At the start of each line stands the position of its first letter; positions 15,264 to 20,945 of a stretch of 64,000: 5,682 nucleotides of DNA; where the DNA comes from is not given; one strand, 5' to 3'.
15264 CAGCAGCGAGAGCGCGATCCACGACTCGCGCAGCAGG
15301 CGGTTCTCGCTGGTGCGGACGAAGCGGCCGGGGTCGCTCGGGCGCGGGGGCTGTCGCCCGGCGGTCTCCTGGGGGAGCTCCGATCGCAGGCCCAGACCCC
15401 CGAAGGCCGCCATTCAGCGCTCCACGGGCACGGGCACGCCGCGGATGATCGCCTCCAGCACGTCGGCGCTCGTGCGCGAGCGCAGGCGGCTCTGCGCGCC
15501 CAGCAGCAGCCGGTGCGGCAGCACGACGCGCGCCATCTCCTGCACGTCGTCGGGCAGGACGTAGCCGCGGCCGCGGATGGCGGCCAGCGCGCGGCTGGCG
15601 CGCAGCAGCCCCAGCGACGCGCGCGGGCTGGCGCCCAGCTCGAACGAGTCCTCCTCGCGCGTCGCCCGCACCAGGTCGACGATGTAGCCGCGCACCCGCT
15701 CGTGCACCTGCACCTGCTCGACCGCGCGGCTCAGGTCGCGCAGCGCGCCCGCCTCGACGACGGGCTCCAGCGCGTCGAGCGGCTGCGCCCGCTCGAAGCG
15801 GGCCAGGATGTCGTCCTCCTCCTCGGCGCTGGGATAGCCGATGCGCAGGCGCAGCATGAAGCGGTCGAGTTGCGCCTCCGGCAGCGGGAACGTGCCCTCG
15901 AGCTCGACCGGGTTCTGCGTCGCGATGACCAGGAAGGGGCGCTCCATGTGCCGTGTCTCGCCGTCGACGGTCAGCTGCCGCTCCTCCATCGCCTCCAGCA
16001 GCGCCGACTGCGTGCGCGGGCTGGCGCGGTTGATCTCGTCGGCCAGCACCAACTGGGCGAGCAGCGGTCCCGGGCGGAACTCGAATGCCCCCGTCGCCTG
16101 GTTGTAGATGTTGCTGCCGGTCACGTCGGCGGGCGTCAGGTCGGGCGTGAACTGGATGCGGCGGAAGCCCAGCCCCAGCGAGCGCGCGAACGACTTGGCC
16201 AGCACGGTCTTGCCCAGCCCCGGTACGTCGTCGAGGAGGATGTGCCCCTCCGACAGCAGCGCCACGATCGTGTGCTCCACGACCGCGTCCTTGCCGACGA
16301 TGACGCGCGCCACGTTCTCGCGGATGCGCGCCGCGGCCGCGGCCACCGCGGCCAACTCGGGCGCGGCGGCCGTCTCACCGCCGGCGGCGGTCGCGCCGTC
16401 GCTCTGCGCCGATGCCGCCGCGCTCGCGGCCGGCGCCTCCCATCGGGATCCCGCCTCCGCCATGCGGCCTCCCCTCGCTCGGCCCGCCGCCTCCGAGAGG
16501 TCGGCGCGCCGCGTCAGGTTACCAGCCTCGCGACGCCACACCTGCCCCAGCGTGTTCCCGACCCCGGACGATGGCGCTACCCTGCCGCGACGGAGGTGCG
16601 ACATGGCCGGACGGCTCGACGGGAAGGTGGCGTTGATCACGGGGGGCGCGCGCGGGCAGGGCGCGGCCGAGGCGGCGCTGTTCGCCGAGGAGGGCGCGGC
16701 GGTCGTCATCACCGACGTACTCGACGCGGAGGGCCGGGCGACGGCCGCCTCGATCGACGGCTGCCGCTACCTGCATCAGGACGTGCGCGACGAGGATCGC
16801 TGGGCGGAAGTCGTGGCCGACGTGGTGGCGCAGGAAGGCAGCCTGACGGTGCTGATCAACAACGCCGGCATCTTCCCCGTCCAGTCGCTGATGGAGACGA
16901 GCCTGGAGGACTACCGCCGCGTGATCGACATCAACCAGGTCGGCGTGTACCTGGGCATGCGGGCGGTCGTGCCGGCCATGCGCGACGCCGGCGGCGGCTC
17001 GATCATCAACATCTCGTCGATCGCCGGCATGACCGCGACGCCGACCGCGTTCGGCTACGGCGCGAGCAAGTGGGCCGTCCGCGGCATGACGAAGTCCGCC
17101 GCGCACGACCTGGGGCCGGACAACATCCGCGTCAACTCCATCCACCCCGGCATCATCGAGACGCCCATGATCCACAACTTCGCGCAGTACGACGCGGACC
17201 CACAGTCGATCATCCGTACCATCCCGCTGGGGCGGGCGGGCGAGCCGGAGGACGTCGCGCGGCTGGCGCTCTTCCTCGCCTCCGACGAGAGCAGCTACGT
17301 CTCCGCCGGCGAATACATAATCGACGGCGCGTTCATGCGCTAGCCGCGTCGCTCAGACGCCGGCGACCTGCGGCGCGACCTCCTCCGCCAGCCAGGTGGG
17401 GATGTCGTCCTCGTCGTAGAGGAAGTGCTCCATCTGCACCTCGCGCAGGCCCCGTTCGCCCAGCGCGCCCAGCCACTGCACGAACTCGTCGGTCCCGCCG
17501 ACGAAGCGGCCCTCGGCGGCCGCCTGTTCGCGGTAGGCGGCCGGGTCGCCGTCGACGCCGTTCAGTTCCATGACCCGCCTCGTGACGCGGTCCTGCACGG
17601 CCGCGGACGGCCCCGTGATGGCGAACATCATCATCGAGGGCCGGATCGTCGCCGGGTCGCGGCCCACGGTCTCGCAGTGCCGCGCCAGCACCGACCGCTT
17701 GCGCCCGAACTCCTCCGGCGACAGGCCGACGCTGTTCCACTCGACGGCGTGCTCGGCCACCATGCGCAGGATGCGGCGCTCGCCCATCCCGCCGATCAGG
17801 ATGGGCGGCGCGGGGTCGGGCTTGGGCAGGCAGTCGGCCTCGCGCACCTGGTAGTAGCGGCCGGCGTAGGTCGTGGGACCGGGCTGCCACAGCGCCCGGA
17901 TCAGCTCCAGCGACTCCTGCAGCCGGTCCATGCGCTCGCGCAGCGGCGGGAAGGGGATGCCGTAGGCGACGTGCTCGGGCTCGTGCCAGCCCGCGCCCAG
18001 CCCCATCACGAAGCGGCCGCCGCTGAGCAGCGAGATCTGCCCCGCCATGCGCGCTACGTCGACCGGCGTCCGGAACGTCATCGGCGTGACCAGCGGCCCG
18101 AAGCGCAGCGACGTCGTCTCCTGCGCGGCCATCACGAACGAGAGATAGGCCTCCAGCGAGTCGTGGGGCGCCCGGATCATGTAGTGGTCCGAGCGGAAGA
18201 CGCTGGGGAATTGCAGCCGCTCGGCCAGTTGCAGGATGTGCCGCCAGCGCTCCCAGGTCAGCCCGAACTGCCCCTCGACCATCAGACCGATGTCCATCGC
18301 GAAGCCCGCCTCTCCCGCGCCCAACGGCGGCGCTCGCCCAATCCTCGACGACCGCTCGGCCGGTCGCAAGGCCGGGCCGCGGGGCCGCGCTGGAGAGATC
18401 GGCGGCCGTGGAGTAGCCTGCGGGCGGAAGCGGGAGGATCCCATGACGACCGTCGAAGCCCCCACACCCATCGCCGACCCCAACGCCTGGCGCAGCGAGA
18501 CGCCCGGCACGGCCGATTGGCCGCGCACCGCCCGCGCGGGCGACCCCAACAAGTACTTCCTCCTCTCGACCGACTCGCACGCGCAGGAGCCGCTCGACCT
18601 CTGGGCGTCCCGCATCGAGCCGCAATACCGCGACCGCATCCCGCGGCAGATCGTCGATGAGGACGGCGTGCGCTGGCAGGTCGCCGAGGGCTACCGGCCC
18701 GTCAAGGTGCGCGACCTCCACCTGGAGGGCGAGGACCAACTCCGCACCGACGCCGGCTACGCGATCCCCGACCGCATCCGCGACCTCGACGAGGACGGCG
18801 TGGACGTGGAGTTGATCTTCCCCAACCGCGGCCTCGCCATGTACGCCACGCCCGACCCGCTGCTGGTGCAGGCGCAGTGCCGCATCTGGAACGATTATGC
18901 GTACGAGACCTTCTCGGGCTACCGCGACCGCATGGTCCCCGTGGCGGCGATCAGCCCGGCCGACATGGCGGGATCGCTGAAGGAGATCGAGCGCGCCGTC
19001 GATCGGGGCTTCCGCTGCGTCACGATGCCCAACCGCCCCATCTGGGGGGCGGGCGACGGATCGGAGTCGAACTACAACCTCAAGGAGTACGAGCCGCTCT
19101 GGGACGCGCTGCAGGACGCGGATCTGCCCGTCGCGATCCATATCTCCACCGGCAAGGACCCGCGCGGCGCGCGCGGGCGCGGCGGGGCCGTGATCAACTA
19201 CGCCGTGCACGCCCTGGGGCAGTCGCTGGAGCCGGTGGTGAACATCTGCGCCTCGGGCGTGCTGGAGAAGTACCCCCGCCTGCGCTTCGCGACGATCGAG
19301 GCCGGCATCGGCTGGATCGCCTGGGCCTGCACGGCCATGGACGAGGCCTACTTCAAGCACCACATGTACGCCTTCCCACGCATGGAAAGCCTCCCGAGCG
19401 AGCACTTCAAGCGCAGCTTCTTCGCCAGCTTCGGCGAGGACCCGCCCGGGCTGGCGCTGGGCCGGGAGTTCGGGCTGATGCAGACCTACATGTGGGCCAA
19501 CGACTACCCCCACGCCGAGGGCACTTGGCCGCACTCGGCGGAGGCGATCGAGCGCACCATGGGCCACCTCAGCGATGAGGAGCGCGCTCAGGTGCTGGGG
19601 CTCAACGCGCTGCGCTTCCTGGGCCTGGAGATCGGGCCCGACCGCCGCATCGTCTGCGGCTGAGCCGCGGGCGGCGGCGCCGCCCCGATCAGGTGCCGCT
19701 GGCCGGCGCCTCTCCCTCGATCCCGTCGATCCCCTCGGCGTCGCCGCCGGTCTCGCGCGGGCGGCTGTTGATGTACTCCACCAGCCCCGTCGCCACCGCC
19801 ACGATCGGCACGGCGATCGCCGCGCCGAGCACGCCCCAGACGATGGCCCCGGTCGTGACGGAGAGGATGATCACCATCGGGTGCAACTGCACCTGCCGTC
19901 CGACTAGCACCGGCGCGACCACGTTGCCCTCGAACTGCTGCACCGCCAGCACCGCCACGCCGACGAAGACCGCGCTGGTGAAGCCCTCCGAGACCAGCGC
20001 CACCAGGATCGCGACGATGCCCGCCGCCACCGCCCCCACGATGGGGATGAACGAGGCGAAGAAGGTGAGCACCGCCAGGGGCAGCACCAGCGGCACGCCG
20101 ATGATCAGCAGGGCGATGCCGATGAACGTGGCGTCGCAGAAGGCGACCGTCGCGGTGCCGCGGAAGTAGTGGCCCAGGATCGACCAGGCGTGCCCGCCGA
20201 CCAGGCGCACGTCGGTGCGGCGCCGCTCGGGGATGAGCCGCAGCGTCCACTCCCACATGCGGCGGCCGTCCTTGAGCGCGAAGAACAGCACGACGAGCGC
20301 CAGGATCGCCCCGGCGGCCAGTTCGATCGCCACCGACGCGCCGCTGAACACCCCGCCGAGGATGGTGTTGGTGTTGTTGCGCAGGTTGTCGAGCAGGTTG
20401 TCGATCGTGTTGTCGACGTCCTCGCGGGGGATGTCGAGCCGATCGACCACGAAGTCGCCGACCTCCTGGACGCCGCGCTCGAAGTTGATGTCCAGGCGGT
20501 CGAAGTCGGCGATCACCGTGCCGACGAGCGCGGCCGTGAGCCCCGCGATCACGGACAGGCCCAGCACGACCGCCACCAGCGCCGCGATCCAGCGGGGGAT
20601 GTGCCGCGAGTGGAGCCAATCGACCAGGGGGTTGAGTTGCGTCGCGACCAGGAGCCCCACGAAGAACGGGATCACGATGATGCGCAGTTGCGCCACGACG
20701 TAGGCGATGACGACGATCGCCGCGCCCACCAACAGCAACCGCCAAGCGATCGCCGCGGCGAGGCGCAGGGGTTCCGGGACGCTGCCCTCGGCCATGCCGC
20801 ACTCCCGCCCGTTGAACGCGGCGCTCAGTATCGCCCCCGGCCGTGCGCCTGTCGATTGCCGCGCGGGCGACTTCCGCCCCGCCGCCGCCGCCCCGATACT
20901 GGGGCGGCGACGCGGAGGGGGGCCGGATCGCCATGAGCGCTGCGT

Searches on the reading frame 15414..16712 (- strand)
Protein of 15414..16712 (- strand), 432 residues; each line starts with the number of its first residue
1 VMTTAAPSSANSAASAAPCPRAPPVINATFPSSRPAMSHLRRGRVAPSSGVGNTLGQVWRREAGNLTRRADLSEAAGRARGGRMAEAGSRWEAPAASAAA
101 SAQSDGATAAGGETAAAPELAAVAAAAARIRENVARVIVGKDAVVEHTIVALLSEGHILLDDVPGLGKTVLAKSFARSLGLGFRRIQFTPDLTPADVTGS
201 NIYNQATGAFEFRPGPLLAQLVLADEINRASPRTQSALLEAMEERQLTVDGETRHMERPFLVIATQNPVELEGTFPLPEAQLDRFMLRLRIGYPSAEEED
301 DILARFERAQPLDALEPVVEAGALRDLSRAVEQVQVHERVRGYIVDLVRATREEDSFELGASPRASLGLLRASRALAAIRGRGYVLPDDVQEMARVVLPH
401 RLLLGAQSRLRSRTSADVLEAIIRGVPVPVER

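Call 73: search_protein_families(library=pfam, proteins=[window:15414-16712:-], max_evalue=0.00001)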
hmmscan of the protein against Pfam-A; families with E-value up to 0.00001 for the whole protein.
window:15414-16712:- (432 aa): 5 families
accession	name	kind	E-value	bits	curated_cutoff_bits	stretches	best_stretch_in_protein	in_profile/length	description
PF07726.17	AAA_3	-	2.1e-62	209.2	27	1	157-287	1-131/131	ATPase family associated with various cellular activities (AAA)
PF17863.7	AAA_lid_2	-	5.7e-22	77.7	22.7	1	349-421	1-73/74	AAA lid domain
PF07728.20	AAA_5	-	1.5e-15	57.9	22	1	163-285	7-139/139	AAA domain (dynein-related subfamily)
PF20030.5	bpMoxR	-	2.9e-09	36.7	27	1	131-304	7-179/205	MoxR domain in the MoxR-vWA-beta-propeller ternary systems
PF00004.35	AAA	-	7.5e-06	26.9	21.2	0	163-285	6-123/131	ATPase family associated with various cellular activities (AAA)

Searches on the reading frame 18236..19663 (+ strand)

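Call 73: search_protein_families(library=pfam, proteins=[window:18236-19663:+], max_evalue=0.00001)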
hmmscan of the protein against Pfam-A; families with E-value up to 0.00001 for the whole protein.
window:18236-19663:+ (475 aa): 1 family
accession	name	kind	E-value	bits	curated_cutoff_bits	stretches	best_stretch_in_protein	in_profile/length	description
PF04909.20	Amidohydro_2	-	5.6e-30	105.5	26.4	1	177-464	21-289/289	Amidohydrolase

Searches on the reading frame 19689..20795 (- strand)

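Call 73: search_protein_families(library=pfam, proteins=[window:19689-20795:-], max_evalue=0.00001)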
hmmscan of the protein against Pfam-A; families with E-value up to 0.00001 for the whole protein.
window:19689-20795:- (368 aa): 1 family
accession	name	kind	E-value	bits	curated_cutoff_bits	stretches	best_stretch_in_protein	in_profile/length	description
PF01594.21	AI-2E_transport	-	5.5e-65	220.1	34.3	1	24-341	7-325/327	AI-2E family transporter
